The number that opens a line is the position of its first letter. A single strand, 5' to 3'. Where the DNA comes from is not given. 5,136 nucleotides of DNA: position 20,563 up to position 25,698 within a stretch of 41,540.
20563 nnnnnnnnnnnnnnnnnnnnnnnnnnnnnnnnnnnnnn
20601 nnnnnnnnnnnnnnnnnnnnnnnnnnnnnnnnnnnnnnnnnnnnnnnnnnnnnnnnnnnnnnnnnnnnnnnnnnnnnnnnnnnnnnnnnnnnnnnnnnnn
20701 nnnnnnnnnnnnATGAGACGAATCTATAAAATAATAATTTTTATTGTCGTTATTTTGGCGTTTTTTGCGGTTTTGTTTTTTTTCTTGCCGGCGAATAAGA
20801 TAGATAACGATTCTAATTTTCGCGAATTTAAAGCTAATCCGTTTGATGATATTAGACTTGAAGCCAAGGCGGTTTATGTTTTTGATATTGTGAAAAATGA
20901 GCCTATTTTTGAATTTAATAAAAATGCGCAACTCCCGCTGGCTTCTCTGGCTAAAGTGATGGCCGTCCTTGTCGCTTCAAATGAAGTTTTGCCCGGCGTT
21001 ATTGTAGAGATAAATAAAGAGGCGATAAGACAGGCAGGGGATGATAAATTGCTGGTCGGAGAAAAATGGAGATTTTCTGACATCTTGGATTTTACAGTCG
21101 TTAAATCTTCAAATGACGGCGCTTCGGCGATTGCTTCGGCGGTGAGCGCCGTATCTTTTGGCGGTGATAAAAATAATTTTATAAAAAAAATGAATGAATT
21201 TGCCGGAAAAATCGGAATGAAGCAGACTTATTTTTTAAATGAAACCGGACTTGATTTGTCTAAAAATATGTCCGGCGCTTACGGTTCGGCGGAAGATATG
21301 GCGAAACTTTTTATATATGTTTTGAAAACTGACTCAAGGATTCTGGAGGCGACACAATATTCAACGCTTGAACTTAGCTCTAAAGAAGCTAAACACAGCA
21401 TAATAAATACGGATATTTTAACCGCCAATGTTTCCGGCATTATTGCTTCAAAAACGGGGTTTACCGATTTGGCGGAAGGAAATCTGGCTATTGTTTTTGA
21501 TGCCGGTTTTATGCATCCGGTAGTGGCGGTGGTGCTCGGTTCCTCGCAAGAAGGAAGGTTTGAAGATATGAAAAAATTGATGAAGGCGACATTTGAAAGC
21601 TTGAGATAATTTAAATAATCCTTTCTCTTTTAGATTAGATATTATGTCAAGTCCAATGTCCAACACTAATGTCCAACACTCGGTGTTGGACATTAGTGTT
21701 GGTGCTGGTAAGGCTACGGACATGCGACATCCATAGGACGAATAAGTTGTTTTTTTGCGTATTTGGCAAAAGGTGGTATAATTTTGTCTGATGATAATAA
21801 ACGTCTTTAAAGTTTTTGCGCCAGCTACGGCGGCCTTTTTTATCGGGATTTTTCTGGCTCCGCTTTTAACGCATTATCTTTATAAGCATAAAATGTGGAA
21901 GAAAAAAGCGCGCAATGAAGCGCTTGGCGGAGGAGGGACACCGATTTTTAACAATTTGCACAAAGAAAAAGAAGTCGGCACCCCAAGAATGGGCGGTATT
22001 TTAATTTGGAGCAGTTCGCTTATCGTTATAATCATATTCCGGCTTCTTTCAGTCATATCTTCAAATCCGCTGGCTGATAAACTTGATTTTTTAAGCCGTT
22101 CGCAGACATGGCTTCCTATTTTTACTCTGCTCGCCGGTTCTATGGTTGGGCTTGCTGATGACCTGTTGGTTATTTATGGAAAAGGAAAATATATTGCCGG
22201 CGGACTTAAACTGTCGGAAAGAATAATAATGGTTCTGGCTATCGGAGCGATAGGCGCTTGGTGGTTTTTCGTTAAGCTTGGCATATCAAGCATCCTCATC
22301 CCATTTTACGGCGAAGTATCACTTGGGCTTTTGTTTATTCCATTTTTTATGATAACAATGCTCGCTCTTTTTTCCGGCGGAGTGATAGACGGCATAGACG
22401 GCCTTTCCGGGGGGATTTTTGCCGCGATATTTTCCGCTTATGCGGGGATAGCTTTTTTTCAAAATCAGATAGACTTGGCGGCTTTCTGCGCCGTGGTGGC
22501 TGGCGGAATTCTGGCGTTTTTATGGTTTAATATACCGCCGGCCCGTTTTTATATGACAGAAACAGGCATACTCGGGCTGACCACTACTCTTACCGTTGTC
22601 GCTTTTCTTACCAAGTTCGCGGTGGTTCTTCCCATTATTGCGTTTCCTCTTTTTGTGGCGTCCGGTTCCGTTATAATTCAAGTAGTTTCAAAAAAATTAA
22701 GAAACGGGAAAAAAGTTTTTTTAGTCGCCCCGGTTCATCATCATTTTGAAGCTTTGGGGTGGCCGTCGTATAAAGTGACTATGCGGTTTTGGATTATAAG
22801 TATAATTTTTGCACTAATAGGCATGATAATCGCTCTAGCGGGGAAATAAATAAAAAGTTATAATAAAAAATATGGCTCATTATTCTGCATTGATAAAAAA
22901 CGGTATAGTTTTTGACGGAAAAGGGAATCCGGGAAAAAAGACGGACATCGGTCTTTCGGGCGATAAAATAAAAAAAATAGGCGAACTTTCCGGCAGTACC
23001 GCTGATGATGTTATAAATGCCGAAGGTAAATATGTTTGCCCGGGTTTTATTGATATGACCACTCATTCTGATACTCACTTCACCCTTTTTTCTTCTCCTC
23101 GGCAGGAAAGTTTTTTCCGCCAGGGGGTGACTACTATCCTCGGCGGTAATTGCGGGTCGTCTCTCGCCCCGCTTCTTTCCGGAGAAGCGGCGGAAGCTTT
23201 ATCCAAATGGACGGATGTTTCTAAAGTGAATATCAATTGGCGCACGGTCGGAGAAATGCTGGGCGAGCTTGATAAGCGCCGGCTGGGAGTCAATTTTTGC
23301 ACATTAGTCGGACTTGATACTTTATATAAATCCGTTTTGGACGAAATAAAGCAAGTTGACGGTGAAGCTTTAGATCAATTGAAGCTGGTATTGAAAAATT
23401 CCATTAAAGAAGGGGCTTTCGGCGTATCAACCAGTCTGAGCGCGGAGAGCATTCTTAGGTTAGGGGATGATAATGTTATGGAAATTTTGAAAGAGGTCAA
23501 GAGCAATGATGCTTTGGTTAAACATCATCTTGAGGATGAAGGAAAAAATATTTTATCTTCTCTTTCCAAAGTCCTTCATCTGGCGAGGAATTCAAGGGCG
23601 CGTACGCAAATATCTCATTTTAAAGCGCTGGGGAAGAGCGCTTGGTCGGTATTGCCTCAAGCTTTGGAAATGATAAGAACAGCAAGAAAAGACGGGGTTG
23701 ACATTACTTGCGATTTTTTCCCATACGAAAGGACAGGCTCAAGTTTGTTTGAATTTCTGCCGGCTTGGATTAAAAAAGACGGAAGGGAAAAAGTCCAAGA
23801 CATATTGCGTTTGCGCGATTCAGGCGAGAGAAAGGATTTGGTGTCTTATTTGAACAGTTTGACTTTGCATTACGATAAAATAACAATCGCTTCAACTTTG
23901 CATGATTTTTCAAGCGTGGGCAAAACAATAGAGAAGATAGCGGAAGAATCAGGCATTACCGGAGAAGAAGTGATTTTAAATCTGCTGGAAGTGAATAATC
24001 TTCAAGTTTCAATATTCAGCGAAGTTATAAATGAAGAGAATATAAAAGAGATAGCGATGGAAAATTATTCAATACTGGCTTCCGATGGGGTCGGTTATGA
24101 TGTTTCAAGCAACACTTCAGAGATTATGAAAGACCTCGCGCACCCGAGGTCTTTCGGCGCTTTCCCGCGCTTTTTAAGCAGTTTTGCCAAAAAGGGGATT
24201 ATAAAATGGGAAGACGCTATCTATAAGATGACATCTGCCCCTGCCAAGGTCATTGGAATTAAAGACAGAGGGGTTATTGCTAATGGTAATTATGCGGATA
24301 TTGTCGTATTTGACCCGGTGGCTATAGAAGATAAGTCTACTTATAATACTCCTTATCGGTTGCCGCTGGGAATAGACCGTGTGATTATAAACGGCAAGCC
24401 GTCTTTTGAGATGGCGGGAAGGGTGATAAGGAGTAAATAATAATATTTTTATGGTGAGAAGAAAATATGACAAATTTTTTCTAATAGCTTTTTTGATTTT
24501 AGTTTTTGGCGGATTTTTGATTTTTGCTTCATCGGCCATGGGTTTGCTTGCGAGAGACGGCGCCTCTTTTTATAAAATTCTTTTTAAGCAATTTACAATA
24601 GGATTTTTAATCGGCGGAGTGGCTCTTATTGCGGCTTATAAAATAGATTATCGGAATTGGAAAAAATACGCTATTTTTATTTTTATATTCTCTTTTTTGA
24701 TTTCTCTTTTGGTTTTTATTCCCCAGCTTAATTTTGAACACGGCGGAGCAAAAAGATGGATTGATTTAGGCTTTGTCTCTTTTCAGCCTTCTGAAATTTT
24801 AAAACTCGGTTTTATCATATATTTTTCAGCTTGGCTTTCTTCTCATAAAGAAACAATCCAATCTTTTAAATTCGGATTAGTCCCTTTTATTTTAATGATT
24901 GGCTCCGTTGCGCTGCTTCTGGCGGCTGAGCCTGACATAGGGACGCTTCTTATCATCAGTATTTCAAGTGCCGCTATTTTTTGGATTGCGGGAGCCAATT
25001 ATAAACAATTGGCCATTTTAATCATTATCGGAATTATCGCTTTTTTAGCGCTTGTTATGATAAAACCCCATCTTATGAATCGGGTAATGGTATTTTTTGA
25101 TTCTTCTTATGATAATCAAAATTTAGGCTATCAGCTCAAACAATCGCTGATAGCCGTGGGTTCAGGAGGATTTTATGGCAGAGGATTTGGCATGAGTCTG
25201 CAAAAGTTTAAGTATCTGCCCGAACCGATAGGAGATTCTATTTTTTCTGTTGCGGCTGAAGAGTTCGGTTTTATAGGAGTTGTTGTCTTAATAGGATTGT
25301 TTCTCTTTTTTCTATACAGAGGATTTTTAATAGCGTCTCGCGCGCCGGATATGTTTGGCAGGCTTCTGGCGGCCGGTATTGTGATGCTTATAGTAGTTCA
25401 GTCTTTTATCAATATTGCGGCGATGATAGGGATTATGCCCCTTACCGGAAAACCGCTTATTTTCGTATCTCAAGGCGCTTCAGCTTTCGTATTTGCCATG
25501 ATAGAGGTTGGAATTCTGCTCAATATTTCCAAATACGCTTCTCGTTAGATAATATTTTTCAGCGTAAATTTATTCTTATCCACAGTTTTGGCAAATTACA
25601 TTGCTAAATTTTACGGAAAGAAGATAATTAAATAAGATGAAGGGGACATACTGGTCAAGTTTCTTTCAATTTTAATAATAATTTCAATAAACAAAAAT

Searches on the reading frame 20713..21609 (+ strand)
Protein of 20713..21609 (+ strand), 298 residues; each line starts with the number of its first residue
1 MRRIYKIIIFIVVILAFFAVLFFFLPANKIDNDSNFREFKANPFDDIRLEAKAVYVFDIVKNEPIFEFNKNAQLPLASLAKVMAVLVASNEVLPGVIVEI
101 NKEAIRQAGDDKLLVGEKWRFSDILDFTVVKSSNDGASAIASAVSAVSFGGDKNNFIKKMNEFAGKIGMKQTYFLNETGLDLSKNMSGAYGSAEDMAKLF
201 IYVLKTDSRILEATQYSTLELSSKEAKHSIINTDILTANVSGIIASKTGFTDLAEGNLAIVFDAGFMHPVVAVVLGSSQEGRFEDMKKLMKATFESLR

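Call 75: search_protein_families(library=pfam, proteins=[window:20713-21609:+], max_evalue=0.001)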
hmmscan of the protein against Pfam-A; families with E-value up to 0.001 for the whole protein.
window:20713-21609:+ (298 aa): 2 families
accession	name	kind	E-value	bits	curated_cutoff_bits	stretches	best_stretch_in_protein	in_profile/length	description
PF00768.25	Peptidase_S11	-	1.2e-27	97.4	27.6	1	48-277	9-237/239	D-alanyl-D-alanine carboxypeptidase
PF13354.11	Beta-lactamase2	-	2e-05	24.5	22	1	54-274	2-212/214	Beta-lactamase enzyme family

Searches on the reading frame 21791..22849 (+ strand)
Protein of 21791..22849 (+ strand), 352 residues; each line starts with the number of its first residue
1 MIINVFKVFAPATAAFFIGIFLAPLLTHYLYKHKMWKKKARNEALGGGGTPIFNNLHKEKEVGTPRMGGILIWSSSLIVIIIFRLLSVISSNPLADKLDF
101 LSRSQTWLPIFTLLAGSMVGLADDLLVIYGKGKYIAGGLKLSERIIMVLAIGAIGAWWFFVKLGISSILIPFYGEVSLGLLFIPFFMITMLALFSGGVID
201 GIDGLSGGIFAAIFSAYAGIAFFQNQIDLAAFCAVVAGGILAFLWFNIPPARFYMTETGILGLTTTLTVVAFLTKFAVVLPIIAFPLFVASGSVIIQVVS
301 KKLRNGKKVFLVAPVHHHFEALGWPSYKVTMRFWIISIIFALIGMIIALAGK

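Call 75: search_protein_families(library=pfam, proteins=[window:21791-22849:+], max_evalue=0.001)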
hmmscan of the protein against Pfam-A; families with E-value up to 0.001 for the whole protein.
window:21791-22849:+ (352 aa): 1 family
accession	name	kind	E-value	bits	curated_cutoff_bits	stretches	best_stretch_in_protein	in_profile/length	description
PF00953.26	Glycos_transf_4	-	1.9e-15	57.7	27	1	110-272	5-157/160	Glycosyl transferase family 4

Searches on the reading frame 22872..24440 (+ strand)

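Call 75: search_protein_families(library=pfam, proteins=[window:22872-24440:+], max_evalue=0.001)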
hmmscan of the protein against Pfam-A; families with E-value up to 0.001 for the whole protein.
window:22872-24440:+ (522 aa): 2 families
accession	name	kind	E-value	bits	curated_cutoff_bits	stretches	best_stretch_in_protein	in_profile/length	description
PF07969.17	Amidohydro_3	-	8.4e-16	58.9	29.7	2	444-510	407-470/472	Amidohydrolase family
PF01979.26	Amidohydro_1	-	3.2e-13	50.1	25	1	400-509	245-343/345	Amidohydrolase family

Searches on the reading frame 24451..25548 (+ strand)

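Call 75: search_protein_families(library=pfam, proteins=[window:24451-25548:+], max_evalue=0.001)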
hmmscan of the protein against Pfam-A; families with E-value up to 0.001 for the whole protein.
window:24451-25548:+ (365 aa): 1 family
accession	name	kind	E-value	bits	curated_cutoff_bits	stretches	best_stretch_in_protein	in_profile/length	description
PF01098.24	FTSW_RODA_SPOVE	-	5.4e-89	299.1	26.4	1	9-363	4-354/356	Cell cycle protein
